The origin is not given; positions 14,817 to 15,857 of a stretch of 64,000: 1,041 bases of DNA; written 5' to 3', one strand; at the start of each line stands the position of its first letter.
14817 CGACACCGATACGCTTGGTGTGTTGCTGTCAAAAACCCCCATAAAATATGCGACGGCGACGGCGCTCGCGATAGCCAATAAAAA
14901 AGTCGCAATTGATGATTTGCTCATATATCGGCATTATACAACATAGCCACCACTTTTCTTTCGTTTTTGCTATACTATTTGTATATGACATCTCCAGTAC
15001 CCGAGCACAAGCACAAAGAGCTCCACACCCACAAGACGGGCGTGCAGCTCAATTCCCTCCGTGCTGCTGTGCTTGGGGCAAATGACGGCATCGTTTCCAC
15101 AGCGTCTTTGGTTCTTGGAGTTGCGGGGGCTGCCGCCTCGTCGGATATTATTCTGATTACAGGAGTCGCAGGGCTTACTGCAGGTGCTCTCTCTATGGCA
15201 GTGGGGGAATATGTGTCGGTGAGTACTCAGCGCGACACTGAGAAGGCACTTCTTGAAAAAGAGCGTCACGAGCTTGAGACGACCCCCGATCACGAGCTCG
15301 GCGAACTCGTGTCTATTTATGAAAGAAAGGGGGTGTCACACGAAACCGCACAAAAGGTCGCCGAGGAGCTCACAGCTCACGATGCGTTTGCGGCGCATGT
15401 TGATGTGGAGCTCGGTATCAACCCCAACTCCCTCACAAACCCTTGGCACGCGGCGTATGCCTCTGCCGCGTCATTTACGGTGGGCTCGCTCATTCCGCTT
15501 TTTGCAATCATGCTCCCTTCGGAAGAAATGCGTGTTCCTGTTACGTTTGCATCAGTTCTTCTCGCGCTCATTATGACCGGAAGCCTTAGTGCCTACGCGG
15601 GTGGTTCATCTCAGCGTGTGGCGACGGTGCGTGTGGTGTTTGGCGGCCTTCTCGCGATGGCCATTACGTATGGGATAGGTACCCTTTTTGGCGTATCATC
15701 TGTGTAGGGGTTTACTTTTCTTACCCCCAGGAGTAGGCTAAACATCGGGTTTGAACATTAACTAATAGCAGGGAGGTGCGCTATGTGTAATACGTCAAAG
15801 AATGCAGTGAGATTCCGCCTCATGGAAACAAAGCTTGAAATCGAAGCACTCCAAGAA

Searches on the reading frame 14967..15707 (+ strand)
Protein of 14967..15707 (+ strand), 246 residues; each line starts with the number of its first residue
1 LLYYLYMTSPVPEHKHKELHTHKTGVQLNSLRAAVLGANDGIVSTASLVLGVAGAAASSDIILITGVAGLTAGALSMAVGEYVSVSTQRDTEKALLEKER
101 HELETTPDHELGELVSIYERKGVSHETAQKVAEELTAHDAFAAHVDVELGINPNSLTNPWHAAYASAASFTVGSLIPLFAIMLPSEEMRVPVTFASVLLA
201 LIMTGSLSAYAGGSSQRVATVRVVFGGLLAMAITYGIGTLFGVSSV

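Call 93: search_protein_families(library=pfam, proteins=[window:14967-15707:+], max_evalue=0.001)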
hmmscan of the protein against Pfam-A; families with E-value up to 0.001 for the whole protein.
window:14967-15707:+ (246 aa): 1 family
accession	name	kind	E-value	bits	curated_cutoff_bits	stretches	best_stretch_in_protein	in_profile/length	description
PF01988.24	VIT1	-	6.8e-71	238.9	28.1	1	31-239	1-214/214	VIT family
